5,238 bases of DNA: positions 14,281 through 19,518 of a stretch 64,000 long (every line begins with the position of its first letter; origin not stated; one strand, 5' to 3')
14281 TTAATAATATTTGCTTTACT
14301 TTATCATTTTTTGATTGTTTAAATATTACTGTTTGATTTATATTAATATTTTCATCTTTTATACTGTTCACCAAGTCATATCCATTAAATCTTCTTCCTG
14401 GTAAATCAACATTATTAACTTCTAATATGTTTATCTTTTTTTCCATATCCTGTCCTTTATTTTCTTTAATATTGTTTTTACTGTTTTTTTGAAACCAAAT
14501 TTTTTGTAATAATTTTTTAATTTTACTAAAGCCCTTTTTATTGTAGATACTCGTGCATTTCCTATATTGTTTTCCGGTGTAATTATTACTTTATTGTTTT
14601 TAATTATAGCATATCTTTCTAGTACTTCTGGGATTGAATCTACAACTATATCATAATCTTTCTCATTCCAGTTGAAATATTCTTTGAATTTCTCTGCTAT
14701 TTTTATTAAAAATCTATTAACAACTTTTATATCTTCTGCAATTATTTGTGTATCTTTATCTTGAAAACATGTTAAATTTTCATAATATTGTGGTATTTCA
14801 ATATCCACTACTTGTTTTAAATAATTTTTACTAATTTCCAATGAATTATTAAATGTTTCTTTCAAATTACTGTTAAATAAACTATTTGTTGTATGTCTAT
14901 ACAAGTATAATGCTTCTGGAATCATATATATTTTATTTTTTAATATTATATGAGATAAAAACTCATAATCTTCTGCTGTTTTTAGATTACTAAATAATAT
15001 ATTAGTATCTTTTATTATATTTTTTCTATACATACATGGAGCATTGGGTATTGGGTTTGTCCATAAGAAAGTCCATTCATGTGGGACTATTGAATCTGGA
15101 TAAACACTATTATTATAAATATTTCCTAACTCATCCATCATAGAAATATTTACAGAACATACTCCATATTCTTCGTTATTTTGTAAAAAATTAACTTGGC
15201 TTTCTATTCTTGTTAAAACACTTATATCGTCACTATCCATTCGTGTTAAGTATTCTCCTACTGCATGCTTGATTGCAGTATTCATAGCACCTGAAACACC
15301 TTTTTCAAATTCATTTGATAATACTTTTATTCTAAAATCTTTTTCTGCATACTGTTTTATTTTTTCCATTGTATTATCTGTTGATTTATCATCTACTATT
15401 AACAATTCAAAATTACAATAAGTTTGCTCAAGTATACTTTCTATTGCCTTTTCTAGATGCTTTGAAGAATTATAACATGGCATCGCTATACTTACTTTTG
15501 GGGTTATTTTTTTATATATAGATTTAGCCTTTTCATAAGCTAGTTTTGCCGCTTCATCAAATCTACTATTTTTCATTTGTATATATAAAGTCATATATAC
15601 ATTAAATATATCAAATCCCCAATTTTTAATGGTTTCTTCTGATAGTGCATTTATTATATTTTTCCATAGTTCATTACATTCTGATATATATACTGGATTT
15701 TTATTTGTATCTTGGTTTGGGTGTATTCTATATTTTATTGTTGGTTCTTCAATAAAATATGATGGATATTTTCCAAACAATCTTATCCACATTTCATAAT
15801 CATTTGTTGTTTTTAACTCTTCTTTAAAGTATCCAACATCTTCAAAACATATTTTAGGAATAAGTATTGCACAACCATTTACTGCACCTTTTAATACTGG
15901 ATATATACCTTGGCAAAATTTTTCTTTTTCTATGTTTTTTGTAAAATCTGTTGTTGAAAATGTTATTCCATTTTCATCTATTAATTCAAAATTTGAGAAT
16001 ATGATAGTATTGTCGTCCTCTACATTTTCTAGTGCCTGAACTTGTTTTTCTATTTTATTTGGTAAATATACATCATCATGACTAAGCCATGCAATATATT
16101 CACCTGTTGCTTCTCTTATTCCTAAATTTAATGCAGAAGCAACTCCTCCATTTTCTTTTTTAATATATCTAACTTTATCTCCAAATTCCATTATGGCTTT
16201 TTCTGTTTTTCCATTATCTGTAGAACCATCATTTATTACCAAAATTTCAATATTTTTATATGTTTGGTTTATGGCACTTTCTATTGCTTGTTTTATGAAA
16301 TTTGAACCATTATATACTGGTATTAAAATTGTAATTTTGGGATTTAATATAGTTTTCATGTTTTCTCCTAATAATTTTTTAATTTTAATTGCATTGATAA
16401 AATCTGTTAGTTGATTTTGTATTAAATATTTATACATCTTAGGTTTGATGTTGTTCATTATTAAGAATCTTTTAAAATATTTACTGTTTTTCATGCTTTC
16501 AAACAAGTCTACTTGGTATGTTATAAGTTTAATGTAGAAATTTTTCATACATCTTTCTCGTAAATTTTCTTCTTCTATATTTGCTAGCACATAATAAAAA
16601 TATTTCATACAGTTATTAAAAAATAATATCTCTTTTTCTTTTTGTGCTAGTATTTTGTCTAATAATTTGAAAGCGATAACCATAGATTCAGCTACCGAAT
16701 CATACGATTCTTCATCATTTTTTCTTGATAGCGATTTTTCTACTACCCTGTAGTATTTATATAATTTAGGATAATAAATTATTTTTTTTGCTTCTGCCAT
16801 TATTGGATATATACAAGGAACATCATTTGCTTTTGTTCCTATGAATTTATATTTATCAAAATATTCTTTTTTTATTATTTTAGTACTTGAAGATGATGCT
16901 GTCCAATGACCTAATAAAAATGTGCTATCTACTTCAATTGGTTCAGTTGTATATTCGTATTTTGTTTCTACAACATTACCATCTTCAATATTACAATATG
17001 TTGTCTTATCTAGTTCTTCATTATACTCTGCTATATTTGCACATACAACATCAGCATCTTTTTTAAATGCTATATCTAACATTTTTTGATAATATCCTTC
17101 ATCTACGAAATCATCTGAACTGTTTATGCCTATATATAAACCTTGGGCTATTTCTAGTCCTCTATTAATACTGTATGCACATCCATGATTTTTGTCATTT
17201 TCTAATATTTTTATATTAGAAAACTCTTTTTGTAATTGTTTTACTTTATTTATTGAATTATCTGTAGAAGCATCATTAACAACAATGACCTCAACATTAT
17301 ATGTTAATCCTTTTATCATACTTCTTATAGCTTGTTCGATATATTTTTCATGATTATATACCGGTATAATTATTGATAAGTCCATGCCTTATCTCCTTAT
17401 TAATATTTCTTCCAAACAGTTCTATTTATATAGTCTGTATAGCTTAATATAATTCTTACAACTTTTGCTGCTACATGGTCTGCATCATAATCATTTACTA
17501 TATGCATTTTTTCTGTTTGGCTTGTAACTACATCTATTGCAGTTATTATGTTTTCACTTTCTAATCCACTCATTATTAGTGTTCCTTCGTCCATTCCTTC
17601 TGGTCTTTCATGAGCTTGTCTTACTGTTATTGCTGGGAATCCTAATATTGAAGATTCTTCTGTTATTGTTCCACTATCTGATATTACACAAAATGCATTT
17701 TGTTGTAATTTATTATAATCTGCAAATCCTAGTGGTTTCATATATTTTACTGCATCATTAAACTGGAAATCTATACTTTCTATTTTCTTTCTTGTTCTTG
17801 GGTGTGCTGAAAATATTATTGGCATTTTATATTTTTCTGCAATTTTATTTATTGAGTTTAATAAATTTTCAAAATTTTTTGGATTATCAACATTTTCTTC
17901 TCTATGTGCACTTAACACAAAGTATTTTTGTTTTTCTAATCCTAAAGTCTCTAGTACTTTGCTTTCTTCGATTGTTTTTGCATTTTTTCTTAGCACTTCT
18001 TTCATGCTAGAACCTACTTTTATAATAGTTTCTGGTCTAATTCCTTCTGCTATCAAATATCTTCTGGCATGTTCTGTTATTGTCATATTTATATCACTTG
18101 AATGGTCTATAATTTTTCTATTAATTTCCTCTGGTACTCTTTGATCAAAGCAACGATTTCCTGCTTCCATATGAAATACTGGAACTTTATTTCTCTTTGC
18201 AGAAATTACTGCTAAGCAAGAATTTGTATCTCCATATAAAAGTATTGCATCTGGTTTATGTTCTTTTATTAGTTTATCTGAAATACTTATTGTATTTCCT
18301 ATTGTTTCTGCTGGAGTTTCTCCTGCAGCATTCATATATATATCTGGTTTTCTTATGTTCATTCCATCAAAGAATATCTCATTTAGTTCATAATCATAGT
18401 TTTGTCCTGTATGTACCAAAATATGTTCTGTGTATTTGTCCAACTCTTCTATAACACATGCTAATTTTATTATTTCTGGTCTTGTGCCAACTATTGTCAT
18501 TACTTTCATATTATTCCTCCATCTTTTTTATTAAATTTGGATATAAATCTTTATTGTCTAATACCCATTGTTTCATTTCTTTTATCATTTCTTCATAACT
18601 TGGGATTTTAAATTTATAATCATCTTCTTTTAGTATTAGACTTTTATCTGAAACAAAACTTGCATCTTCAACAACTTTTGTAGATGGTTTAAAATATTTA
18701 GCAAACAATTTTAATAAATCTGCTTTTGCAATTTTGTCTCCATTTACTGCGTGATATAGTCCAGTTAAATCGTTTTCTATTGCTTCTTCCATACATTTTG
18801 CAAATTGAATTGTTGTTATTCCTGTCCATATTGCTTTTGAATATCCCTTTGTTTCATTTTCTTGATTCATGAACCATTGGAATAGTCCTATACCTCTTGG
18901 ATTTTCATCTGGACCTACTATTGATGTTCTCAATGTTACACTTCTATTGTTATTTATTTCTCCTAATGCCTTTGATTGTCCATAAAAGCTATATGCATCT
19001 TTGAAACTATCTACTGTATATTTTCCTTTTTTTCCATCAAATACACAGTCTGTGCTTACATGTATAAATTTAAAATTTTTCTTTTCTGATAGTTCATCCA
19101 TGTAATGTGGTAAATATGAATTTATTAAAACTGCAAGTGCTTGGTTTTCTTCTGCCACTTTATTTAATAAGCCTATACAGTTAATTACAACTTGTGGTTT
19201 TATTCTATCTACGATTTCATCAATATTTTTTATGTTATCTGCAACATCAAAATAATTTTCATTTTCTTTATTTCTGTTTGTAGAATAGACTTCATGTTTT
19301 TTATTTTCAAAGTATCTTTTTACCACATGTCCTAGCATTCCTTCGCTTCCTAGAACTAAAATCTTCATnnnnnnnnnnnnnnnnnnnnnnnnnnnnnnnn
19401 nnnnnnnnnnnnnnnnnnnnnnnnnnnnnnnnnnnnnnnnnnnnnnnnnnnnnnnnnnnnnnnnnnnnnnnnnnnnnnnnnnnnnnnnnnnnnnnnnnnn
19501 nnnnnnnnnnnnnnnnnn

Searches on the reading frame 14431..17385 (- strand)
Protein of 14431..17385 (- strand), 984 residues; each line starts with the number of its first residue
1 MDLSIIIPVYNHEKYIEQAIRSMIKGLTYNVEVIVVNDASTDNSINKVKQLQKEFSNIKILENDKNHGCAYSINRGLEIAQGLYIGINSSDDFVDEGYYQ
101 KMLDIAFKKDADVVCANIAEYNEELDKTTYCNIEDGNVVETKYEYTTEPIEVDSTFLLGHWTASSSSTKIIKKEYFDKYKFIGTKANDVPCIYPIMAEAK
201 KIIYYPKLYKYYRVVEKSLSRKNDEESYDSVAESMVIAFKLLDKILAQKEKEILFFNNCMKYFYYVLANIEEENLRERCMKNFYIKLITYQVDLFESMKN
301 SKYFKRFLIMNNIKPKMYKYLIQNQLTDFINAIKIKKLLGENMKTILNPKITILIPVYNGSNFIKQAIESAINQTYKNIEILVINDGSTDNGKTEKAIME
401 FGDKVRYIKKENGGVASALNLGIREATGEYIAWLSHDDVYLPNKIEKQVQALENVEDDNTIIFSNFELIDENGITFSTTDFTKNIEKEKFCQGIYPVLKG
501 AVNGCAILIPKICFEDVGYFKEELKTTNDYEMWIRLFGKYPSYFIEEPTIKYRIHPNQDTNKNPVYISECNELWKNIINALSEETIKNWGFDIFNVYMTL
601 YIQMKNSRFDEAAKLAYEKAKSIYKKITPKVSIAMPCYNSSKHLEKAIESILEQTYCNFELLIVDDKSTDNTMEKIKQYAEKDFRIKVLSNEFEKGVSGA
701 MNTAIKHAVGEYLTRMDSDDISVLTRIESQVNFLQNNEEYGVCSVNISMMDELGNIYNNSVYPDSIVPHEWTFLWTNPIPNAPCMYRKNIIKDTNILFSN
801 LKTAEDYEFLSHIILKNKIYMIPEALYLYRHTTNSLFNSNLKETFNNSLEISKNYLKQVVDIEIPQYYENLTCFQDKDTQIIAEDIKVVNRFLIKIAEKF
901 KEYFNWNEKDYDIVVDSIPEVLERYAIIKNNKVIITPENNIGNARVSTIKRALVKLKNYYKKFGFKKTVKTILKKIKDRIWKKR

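Call 8: search_protein_families(library=pfam, proteins=[window:14431-17385:-], max_evalue=0.001)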
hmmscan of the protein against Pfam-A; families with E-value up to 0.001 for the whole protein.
window:14431-17385:- (984 aa): 4 families
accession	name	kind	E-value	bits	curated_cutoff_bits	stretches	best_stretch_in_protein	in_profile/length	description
PF00535.33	Glycos_transf_2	-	1.5e-97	324.8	23.3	3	632-761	1-130/168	Glycosyl transferase family 2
PF10111.15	Glyco_tranf_2_2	-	4.6e-35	121.9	27.3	3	352-556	1-219/276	Glycosyltransferase like family 2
PF13641.12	Glyco_tranf_2_3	-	6e-26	92.3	27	3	629-742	1-118/230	Glycosyltransferase like family 2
PF13704.12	Glyco_tranf_2_4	-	0.0002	22.2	27.5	0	659-727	17-89/98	Glycosyl transferase family 2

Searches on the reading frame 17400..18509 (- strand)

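Call 8: search_protein_families(library=pfam, proteins=[window:17400-18509:-], max_evalue=0.001)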
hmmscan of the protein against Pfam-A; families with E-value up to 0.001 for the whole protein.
window:17400-18509:- (369 aa): 2 families
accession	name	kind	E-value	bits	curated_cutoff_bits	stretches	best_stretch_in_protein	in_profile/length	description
PF02350.25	Epimerase_2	-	6.1e-94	315.2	30.6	1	26-354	8-346/347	UDP-N-acetylglucosamine 2-epimerase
PF03033.26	Glyco_transf_28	-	6.5e-05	23.5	26.2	1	3-116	2-119/139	Glycosyltransferase family 28 N-terminal domain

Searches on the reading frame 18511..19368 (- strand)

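Call 8: search_protein_families(library=pfam, proteins=[window:18511-19368:-], max_evalue=0.001)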
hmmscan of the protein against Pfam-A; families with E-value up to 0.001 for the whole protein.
window:18511-19368:- (285 aa): 2 families
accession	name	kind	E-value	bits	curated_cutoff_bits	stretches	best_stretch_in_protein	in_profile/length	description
PF04321.23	RmlD_sub_bind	-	3.9e-27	95.5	27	1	1-227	1-232/287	RmlD substrate binding domain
PF01370.27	Epimerase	-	3.8e-12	46.6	20.9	1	3-137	1-150/240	NAD dependent epimerase/dehydratase family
